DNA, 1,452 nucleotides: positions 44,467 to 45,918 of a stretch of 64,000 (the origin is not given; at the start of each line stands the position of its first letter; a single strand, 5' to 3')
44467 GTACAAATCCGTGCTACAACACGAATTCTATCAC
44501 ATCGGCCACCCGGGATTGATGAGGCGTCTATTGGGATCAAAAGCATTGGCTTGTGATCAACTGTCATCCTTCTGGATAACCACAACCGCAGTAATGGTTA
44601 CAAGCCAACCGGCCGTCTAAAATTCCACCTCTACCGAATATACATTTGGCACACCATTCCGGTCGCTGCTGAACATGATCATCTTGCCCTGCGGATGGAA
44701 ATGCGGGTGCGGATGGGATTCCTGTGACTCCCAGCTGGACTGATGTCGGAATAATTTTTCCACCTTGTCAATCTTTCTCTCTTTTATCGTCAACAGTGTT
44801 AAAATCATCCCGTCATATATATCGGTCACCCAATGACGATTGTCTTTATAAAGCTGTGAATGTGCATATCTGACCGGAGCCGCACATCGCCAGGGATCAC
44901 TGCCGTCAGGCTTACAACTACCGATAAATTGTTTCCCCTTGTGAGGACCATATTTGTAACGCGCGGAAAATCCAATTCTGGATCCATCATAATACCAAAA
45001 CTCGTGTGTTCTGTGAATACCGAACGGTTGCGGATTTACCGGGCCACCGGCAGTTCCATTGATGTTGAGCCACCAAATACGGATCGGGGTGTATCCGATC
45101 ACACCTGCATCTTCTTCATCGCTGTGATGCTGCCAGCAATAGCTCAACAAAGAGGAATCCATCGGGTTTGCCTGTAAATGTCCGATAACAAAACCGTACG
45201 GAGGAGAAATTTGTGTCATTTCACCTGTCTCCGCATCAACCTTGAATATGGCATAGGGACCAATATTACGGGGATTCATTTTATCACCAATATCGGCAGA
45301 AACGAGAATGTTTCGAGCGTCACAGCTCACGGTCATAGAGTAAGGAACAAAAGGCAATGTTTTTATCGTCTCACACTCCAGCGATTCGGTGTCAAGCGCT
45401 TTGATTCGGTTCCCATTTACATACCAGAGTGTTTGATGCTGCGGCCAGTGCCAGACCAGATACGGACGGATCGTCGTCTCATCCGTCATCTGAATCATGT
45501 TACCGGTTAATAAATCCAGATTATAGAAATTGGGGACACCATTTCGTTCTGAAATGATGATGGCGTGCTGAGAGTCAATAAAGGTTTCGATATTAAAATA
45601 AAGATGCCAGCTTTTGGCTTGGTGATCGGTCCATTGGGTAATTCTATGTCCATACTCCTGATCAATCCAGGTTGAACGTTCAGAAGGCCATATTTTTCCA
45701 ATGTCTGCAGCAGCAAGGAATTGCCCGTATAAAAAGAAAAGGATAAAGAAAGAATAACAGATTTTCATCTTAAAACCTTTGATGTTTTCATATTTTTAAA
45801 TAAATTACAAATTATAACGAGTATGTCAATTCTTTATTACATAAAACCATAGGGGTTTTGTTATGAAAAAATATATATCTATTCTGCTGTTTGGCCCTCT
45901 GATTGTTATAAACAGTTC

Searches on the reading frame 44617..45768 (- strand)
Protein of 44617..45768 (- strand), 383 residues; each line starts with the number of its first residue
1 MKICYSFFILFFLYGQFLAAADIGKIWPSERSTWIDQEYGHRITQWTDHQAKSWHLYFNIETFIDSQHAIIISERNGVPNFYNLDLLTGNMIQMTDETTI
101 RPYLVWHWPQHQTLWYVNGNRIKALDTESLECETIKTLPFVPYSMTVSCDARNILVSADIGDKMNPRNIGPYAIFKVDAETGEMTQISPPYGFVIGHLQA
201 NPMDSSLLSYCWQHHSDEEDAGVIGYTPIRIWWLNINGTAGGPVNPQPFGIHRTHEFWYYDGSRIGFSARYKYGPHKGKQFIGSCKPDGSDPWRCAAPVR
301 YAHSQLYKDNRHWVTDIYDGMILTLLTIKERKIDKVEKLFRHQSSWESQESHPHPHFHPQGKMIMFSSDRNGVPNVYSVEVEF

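Call 86: search_protein_families(library=pfam, proteins=[window:44617-45768:-], max_evalue=0.00001)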
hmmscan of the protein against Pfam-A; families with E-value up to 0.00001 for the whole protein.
window:44617-45768:- (383 aa): 1 family
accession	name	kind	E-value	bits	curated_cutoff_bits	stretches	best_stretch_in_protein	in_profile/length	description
PF14583.12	Pectate_lyase22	-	1.8e-17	63.6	30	1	31-381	11-382/386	Oligogalacturonate lyase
